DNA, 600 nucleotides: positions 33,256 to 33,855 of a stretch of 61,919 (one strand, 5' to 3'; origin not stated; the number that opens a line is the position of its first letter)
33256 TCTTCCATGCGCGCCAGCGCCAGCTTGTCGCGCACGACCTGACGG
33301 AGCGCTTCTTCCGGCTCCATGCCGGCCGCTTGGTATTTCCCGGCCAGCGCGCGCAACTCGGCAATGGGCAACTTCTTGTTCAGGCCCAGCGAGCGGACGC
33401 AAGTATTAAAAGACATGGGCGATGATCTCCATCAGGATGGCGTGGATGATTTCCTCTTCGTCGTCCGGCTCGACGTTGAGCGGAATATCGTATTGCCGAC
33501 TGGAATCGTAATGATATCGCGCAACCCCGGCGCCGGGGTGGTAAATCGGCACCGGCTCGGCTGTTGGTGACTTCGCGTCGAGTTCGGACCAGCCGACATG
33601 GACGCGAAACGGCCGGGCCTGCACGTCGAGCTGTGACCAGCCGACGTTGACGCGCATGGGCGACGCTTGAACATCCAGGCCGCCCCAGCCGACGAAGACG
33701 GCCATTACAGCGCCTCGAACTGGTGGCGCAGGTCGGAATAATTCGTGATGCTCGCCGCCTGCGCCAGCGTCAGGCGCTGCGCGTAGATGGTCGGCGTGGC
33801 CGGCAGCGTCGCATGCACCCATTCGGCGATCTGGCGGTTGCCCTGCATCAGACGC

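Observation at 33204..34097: Segmental duplication spanning three genes: 130-aa C-domain, GW-repeat acidic ORF and N-domain of the next virion protein (partner 25569..26523)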

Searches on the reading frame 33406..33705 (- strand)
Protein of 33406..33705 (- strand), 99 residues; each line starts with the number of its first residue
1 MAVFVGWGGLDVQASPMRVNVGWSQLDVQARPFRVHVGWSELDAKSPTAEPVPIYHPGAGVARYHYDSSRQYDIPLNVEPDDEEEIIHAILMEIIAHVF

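Call 7: search_protein_families(library=pfam, proteins=[window:33406-33705:-], max_evalue=0.1)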
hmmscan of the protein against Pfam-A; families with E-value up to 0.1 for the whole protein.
window:33406-33705:- (99 aa): 0 families

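Call 8: search_protein_families(library=phrogs, proteins=[window:33406-33705:-], max_evalue=0.01)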
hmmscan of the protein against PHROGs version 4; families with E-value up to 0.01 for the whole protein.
window:33406-33705:- (99 aa): 0 families

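Call 14: find_homologous_proteins(query=window:33409-33705:-, max_evalue=0.01)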
Query seq(99 aa) (99 aa): 5 proteins with E <= 0.01 among 17 candidates.
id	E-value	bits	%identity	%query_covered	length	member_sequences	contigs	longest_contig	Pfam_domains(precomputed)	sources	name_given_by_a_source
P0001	1.8e-61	223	100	100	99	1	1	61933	-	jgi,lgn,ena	jgi:hypothetical protein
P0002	5.8e-37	144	66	100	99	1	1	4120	-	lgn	-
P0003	6.2e-37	144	66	100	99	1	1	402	-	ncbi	-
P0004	7.5e-33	131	63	100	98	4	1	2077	-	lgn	-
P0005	1.1e-32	130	66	98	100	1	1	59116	-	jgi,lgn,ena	-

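Call 15: find_encoding_contigs(protein=P0005, flank=10000, max_places=3)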
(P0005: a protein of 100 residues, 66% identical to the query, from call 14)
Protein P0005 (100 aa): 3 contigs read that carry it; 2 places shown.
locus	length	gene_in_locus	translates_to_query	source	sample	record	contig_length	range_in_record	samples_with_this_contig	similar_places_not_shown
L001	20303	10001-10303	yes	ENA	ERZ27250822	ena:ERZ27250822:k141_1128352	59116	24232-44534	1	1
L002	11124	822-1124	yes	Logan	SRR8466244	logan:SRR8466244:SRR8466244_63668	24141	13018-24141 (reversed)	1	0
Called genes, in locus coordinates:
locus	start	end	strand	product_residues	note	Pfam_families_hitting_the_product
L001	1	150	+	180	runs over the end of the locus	-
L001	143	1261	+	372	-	-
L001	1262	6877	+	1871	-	-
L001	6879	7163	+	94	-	-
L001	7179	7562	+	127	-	-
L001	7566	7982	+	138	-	-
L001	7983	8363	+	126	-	-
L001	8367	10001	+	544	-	PF13385:Laminin_G_3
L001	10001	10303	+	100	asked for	-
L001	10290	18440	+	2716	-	PF04851:ResIII, PF05175:MTS (faint), PF18760:ART-PolyVal, PF18857:LPD38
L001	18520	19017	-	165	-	PF05772:NinB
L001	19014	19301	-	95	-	-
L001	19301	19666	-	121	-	-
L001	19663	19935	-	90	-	-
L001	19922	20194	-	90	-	-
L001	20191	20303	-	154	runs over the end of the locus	-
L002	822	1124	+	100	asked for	-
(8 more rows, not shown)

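Call 16: find_encoding_contigs(protein=P0001, flank=3000, max_places=3)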
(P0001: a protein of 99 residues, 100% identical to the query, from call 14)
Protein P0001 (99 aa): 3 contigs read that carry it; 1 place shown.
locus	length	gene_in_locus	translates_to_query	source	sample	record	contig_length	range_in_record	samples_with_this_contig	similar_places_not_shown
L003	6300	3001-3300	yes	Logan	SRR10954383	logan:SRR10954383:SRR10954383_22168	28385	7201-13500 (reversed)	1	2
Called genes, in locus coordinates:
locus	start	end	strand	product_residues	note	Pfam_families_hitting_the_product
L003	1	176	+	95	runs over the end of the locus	-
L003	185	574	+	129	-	-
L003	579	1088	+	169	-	-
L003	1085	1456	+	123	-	-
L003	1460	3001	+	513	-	-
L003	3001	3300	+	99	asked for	-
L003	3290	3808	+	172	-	-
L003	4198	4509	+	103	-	-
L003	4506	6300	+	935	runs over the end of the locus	-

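Call 21: find_related_loci(query=A1, collection=viral_contigs, flank=10000)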
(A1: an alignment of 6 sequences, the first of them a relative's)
Query A1 (99 aa) in viral_contigs; peptide patterns used: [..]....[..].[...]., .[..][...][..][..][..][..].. (x = any residue, [..] = any of these).
52 stretches matched a pattern; 1 encode a relative of the query (tblastn E <= 1e-3); 1 distinct loci.
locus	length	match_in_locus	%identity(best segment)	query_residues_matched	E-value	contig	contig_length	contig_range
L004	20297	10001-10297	65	1-99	7e-39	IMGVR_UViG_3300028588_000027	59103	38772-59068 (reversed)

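Call 24: find_encoding_contigs(protein=P0002, flank=10000, max_places=3)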
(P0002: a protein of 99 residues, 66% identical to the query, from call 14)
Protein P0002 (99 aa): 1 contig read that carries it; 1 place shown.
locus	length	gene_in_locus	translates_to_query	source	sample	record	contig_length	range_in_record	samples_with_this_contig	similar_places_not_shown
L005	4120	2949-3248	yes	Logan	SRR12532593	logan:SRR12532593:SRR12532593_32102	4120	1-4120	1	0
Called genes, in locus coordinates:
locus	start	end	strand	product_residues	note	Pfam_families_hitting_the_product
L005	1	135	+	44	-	?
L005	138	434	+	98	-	-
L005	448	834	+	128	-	-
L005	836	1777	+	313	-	-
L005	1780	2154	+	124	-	-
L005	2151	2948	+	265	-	-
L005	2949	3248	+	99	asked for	-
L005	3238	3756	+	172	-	-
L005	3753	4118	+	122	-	?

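Call 25: find_encoding_contigs(protein=P0004, flank=10000, max_places=4)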
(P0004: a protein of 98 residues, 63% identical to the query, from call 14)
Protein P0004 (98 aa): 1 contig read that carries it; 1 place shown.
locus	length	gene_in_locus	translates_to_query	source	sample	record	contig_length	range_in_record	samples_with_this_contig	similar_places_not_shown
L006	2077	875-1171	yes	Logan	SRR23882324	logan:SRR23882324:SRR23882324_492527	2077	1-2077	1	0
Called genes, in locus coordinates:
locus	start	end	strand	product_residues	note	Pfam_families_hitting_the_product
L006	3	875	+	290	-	?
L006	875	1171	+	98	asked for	-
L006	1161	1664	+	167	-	-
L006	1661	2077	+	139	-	?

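Call 30: search_protein_representatives(alignment_id=A1)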
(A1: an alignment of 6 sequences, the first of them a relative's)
Query: 6 sequences, 99 profile positions. Proteins with E-value up to 0.001 (for the whole library): 147; up to 1e-10: 60; up to 1e-30: 3. The best 147 are listed.
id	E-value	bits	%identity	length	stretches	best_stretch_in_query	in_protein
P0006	1.3e-50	185.9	-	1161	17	3-48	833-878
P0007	1.2e-36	141.1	-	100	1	1-99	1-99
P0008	1.5e-32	128.0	-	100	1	1-99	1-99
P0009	3.4e-30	120.4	-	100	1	2-99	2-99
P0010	1.5e-29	118.4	-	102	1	1-99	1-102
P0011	1.6e-28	115.0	-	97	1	1-95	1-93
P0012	2.8e-27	111.0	-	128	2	3-99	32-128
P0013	5.4e-27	110.1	-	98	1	1-99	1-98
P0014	1.6e-26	108.6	-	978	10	3-48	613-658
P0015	2.0e-26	108.3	-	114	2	4-96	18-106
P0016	2.1e-25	105.0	-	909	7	3-53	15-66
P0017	2.2e-25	105.0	-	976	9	3-49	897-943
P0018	3.4e-23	98.0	-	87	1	17-99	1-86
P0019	5.1e-22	94.2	-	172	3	3-97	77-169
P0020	1.1e-21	93.1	-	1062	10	5-43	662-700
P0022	2.5e-21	92.0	-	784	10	4-44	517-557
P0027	4.9e-19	84.6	-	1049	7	4-53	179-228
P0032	2.6e-17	79.0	-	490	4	3-45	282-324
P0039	8.7e-16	74.2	-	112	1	1-94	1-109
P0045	6.5e-15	71.4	-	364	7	3-44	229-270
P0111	1.9e-06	44.2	-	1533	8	4-43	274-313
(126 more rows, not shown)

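Call 32: search_protein_families(library=pfam, proteins=[P0006, P0014, P0016, P0017, P0020, P0022, P0027, P0032, P0045, P0111], max_evalue=0.01)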
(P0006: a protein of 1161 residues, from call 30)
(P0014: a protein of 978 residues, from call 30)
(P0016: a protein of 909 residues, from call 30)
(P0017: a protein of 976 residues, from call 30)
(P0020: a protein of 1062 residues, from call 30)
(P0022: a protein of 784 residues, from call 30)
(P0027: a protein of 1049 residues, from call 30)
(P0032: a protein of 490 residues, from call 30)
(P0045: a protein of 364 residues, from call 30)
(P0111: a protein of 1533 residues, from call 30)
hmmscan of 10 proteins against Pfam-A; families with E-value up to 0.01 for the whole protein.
P0006 (1161 aa): 0 families

P0014 (978 aa): 0 families

P0016 (909 aa): 1 family
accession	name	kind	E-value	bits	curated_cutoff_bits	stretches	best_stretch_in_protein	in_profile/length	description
PF02727.21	Cu_amine_oxidN2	-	1.4e-06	28.8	21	0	489-527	23-61/87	Copper amine oxidase, N2 domain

P0017 (976 aa): 1 family
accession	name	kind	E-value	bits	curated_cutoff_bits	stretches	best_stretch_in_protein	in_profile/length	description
PF02727.21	Cu_amine_oxidN2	-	0.0071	17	21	0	604-642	25-61/87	Copper amine oxidase, N2 domain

P0020 (1062 aa): 1 family
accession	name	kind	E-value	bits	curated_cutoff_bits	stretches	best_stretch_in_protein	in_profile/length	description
PF04456.17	DUF503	-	0.00021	21.5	22.4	0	738-761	32-55/88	Protein of unknown function (DUF503)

P0022 (784 aa): 0 families

P0027 (1049 aa): 1 family
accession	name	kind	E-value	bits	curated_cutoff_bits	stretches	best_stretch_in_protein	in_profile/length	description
PF07248.17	DUF1431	-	0.00018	22.3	22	0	166-215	16-65/155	Protein of unknown function (DUF1431)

P0032 (490 aa): 0 families

P0045 (364 aa): 0 families

P0111 (1533 aa): 2 families
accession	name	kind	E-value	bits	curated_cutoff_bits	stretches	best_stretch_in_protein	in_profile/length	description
PF21722.4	Gly_rich_2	-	4.2e-13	50.3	24.3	2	1139-1388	17-223/226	Glycine-rich domain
PF13884.11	Peptidase_S74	-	1.7e-08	35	22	1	1424-1472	1-57/58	Chaperone of endosialidase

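Call 38: find_related_loci(query=A3, collection=viral_contigs, flank=6000)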
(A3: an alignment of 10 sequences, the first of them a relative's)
Query A3 (100 aa) in viral_contigs; peptide patterns used: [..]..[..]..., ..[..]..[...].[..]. (x = any residue, [..] = any of these).
172 stretches matched a pattern; 5 encode a relative of the query (tblastn E <= 1e-3); 5 distinct loci.
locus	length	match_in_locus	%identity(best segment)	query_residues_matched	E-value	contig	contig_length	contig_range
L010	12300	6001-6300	58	1-100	1e-36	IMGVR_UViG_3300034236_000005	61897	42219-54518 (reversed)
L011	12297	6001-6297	58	1-99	3e-34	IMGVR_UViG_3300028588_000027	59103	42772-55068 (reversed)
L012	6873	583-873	49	1-99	8e-27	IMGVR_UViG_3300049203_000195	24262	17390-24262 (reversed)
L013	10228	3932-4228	49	1-99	2e-26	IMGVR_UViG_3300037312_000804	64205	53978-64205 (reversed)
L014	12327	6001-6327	34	1-99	6e-15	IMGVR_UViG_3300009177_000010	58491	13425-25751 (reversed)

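Call 42: predict_structure(alignment_id=A2)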
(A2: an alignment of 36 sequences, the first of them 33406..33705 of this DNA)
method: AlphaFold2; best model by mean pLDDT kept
length: 99 residues; sequences in the alignment: 36
mean_pLDDT: 68.2   pTM: 0.39
mean pLDDT of the five models: 68.2, 64.4, 60.0, 54.2, 50.6
residues with pLDDT >= 90: 0; 70-90: 45; 50-70: 51; < 50: 3
segments of 3 or more residues with pLDDT < 50: none
pLDDT, mean of each block of 10 residues (from residue 1): 53 54 58 60 59 71 80 81 85 81
secondary structure, 60 per line:
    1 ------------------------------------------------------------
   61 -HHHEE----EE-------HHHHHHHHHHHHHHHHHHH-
elements in order: H80-98
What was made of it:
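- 33406..33705 (-): g99, the GW protein of unit 1. It has three 16-aa VGWxxLD repeats (1-46), a RYH..Y.IP segment and an acidic amphipathic helix (80-98). pI is 4.8. Its start overlaps the g513 stop (TAATG). AF2: the repeats are coil with pLDDT 53-60; the helix at 80-98 has pLDDT ~80 (call 42).
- The GW repeats are not folded in a monomer model (call 42). The GW repeats are disordered when modelled alone (call 42). The monomer model is unfolded, as expected for an obligate oligomer (call 42).
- Tried and rejected: AF2 monomer of the GW protein: uninformative for the repeats (call 42).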

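Call 46: find_related_loci(query=A3, collection=metagenome_contigs, flank=10000)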
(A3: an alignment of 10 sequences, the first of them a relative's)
Query A3 (100 aa) in metagenome_contigs; peptide patterns used: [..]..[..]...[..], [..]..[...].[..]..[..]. (x = any residue, [..] = any of these).
117 stretches matched a pattern; 1 encode a relative of the query (tblastn E <= 1e-3); 1 distinct loci.
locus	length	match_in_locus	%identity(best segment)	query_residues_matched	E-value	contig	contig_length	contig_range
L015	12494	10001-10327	33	1-99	4e-15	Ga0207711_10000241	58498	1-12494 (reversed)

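Call 47: find_related_loci(query=A3, collection=genome_contigs, flank=10000)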
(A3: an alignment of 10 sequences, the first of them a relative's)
Query A3 (100 aa) in genome_contigs; peptide patterns used: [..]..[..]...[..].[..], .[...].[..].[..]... (x = any residue, [..] = any of these).
135 stretches matched a pattern; 1 encode a relative of the query (tblastn E <= 1e-3); 1 distinct loci.
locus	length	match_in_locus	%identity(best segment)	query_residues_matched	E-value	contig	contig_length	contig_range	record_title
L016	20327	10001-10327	33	1-99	6e-15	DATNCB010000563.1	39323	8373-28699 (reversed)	MAG TPA_asm: Ramlibacter sp. isolate SMAG_U11203 k141_2052267, whole genome shotgun sequence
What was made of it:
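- Tried and rejected: The metagenome and genome collections gave one locus each (calls 46, 47).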

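Call 48: find_encoding_contigs(protein=P0007, flank=10000, max_places=2)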
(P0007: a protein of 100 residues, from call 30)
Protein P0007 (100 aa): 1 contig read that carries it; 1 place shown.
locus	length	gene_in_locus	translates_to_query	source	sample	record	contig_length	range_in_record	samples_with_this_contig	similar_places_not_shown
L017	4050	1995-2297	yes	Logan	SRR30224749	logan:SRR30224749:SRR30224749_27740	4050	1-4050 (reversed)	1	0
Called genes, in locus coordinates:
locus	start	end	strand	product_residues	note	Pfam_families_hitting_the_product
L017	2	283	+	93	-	?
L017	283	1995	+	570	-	PF13385:Laminin_G_3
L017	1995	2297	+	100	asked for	-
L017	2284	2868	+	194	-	-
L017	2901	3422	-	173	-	-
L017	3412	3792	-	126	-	PF03734:YkuD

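Call 49: find_encoding_contigs(protein=P0045, flank=8000, max_places=2)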
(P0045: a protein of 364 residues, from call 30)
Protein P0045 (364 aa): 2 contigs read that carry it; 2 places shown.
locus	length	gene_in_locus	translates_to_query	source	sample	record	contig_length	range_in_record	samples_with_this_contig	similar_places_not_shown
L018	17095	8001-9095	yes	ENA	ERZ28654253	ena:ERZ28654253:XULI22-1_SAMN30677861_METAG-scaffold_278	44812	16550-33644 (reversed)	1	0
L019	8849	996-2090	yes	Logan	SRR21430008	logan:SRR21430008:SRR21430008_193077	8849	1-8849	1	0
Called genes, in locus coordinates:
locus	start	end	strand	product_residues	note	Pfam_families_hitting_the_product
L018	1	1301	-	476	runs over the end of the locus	PF25199:nSTAND_NTPase5 (weak), PF00004:AAA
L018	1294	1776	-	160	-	-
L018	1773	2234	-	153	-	-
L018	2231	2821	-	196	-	-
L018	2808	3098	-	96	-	-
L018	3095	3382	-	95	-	-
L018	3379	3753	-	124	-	-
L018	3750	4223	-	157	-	-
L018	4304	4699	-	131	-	-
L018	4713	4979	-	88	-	-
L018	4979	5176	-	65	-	-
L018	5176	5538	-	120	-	-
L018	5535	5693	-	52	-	-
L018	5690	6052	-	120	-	PF10686:YAcAr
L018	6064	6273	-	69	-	-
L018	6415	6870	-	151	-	-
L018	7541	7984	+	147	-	-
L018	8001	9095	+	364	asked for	-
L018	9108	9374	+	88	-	-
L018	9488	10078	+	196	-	-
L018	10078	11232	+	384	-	PF13481:AAA_25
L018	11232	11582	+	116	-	-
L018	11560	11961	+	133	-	PF05014:Nuc_deoxyrib_tr (weak), PF14359:DUF4406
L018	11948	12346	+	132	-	PF18909:dGTP_diPhyd_N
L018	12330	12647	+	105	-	-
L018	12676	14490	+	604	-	-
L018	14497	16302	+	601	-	-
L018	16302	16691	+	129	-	-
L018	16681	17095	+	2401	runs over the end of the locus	-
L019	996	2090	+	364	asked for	-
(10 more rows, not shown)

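Call 72: find_encoding_contigs(protein=P0039, flank=10000, max_places=3)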
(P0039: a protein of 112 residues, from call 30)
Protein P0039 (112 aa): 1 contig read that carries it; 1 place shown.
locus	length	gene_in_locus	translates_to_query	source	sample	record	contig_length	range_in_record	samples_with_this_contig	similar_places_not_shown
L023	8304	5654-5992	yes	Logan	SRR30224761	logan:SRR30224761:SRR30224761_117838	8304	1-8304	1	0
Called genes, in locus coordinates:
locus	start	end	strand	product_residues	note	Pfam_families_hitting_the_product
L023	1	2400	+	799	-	?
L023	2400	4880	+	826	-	-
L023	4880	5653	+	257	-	-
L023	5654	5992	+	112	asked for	-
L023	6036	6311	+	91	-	-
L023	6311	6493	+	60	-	-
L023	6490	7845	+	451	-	-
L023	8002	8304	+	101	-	?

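Call 75: search_protein_families(library=pfam, proteins=[L001:1262-6877:+, L023:6490-7845:+], max_evalue=0.01)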
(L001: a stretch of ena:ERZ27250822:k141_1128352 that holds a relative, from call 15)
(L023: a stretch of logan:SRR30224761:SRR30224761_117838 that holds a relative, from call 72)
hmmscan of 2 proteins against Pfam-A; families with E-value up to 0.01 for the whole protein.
L001:1262-6877:+ (1871 aa): 0 families

L023:6490-7845:+ (451 aa): 0 families

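Call 83: search_solved_structures(query=A2, max_evalue=10)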
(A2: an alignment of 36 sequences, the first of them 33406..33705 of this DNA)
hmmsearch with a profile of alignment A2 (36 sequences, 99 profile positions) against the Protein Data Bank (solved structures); distinct sequences matched with E-value up to 10: 0.

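Call 96: search_protein_families(library=ncbifam, proteins=[window:33406-33705:-, P0045, P0032], max_evalue=0.01)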
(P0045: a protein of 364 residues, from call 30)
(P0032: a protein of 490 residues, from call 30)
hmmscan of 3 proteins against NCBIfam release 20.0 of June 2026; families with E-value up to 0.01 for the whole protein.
window:33406-33705:- (99 aa): 0 families

P0045 (364 aa): 0 families

P0032 (490 aa): 0 families
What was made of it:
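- On Tail fibre assembly chaperone (Tfa / Caudo_TAP-type): No hit for g99 or g116 in Pfam, PHROGs or NCBIfam, and none for the GW family profile against PDB sequences (calls 7, 8, 83, 96).
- No profile match to any Tfa or chaperone family in Pfam, PHROGs, NCBIfam or PDB (calls 7, 8, 83, 96).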
